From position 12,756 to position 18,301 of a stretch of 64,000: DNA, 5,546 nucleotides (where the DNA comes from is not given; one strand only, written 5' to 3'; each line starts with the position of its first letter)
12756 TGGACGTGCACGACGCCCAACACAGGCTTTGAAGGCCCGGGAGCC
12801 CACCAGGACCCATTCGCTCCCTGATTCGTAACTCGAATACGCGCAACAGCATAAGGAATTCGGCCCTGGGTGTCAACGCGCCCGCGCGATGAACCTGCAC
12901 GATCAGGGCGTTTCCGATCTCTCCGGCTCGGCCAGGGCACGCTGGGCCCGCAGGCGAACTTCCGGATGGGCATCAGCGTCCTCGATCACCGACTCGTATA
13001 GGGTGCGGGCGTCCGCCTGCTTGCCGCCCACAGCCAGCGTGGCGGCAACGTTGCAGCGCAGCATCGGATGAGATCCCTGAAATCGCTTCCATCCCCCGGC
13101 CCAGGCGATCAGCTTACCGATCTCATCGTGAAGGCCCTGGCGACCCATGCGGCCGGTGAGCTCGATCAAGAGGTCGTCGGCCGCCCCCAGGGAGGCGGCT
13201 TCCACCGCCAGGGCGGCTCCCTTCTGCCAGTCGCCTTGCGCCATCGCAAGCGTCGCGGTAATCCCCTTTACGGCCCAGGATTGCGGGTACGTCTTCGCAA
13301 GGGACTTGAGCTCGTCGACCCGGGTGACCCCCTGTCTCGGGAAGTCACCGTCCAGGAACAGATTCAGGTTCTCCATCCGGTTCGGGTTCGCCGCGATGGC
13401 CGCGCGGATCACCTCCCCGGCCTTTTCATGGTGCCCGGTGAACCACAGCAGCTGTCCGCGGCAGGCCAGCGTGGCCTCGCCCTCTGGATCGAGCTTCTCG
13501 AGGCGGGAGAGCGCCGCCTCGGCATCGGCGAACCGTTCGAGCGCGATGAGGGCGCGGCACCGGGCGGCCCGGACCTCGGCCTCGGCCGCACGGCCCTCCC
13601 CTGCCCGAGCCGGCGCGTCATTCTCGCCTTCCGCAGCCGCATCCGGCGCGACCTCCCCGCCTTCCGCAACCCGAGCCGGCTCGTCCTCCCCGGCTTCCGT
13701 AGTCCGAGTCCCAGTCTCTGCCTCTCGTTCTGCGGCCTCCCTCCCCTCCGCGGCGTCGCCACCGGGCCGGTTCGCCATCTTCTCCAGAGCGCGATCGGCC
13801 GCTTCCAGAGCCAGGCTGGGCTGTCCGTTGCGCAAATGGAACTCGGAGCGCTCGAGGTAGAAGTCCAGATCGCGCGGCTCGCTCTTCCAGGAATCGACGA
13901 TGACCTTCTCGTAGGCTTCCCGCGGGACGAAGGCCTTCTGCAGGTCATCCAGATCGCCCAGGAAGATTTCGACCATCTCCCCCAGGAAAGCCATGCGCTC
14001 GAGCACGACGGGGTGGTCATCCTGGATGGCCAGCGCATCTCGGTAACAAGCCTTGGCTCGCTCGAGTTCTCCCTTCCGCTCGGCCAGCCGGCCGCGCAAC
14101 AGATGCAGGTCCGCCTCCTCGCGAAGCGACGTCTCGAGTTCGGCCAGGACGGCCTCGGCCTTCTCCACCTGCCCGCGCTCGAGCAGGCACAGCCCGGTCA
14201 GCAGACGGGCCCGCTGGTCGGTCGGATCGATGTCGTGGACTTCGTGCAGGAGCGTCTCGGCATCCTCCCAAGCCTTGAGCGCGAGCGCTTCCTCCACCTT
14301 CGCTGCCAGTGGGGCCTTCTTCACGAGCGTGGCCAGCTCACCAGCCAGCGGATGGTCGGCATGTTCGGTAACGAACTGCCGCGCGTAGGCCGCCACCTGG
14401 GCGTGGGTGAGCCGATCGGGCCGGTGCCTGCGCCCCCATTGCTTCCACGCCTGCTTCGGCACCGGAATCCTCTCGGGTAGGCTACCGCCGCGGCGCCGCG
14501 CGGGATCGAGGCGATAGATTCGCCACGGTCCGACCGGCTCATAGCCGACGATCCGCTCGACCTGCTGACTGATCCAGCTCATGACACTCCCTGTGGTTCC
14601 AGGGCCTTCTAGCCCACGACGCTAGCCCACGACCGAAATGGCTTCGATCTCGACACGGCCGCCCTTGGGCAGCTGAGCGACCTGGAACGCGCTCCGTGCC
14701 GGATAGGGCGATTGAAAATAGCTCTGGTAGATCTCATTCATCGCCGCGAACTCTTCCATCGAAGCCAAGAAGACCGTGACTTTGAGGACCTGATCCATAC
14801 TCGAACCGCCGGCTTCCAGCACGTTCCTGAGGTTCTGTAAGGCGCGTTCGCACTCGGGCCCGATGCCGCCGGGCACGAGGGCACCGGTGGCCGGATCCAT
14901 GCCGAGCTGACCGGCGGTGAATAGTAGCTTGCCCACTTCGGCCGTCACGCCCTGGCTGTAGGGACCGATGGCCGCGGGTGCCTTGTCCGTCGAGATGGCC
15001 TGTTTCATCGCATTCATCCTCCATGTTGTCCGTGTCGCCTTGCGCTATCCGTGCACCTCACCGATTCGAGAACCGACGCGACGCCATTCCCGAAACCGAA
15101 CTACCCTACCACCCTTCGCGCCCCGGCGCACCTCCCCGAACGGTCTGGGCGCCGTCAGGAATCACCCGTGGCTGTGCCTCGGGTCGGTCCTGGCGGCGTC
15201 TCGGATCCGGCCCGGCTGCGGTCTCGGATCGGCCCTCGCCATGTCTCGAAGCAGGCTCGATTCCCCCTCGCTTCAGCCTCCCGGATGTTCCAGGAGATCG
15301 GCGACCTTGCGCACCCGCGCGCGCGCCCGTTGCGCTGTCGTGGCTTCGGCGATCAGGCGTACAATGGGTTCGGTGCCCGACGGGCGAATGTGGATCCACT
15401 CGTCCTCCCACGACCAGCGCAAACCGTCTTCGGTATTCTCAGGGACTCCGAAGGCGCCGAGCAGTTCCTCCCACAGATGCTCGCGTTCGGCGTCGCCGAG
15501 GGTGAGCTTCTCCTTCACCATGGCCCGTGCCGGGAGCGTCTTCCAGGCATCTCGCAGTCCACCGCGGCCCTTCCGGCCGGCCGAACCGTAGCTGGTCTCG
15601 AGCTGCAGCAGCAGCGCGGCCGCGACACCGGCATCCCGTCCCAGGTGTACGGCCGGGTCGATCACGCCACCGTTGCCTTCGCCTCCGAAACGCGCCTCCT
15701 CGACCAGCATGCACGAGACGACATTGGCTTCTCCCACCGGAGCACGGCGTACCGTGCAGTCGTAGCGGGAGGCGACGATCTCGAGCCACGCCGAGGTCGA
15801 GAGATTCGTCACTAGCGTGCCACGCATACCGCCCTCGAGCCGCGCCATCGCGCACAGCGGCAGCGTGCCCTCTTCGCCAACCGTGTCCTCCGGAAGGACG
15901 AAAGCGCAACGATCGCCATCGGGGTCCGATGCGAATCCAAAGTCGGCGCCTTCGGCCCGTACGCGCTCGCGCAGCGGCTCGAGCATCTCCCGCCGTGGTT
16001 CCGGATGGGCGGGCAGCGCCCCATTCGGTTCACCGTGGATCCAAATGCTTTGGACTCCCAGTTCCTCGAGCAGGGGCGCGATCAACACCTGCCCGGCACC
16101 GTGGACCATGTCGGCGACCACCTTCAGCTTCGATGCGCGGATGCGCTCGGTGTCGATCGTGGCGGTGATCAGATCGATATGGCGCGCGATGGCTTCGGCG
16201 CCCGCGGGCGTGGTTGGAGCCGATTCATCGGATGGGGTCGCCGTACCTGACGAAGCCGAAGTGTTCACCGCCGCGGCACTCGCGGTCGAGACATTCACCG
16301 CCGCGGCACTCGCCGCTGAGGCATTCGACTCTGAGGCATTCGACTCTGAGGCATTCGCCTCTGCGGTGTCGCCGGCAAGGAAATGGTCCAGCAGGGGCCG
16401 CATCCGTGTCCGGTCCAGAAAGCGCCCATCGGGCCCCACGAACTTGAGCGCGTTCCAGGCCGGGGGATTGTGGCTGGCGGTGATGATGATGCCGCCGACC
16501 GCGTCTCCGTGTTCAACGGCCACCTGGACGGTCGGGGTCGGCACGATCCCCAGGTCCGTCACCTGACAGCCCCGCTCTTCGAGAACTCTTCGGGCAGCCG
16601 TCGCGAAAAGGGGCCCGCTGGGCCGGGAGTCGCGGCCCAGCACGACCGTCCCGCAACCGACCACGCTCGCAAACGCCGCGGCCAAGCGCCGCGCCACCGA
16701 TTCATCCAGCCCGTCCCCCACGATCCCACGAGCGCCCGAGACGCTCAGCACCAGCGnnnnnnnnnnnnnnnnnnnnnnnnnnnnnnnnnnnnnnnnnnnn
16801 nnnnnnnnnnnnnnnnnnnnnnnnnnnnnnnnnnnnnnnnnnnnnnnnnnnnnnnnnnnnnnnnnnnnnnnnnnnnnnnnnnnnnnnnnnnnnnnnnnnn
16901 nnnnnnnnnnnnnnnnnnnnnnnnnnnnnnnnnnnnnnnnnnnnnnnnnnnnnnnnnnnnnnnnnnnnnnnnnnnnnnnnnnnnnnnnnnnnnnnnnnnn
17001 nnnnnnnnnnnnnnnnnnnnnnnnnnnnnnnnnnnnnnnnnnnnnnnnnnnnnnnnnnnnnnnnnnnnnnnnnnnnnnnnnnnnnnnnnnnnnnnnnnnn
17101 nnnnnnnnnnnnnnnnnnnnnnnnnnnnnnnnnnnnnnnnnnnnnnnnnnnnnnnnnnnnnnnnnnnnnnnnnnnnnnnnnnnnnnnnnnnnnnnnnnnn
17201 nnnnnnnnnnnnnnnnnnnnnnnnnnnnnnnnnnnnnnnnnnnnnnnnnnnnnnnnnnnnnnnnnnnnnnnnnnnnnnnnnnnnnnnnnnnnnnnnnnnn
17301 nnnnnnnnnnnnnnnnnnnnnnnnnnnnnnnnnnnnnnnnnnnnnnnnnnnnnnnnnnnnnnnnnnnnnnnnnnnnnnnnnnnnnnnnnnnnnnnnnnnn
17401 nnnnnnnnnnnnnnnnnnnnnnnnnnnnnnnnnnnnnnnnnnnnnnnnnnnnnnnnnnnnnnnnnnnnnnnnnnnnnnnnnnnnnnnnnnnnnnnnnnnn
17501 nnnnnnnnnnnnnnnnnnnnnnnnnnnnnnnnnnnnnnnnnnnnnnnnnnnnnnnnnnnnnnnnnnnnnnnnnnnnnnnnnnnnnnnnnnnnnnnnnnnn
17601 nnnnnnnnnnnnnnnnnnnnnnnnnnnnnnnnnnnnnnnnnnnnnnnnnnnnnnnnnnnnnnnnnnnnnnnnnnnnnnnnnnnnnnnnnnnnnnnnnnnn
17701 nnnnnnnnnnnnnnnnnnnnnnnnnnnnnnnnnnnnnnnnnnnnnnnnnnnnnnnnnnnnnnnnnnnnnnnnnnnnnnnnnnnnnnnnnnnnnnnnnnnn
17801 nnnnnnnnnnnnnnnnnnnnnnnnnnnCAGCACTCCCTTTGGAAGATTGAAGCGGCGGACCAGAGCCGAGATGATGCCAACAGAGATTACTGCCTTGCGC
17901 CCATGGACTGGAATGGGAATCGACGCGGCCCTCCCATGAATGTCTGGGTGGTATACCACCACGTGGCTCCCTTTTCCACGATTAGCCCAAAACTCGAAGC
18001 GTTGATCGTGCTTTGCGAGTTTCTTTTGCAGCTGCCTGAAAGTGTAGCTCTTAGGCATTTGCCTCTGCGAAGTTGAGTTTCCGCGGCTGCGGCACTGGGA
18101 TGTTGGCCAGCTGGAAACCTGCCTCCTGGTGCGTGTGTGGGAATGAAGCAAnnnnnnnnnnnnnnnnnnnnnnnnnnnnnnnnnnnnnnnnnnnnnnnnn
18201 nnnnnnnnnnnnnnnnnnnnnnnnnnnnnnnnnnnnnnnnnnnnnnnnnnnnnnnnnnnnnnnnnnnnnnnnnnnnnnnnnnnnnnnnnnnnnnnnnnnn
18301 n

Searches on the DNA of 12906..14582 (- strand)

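Call 22: search_rna_families(sources=[L001, L002], threshold=gathering)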
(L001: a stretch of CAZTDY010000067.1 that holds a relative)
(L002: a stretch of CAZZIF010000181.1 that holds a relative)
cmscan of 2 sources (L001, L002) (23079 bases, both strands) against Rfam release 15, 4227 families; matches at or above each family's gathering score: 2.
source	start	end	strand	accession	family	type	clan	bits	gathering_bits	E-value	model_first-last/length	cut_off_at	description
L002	4268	4360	+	RF01852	tRNA-Sec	Gene; tRNA;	CL00001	69.7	47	1.3e-12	1-91/91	no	Selenocysteine transfer RNA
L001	4801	4893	+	RF01852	tRNA-Sec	Gene; tRNA;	CL00001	68.8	47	2.2e-12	1-91/91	no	Selenocysteine transfer RNA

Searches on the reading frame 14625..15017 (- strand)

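Call 10: search_protein_families(library=pfam, proteins=[window:14625-15017:-])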
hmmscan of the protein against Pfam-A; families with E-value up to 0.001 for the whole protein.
window:14625-15017:- (131 aa): 1 family
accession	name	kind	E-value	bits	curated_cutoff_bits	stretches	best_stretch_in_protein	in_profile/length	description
PF01042.26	Ribonuc_L-PSP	-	3e-38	130.9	27.3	1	11-129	2-120/121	Endoribonuclease L-PSP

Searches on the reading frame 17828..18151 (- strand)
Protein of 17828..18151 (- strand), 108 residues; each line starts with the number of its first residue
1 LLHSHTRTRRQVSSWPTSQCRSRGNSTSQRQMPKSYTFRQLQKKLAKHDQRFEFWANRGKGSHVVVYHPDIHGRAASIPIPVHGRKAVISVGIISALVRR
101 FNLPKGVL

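Call 14: search_protein_families(library=pfam, proteins=[window:17828-18151:-])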
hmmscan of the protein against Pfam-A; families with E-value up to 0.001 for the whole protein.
window:17828-18151:- (108 aa): 1 family
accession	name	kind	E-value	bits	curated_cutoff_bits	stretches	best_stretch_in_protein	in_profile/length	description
PF07927.17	HicA_toxin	-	5.2e-05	23.7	27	1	39-88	2-43/58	HicA toxin of bacterial toxin-antitoxin,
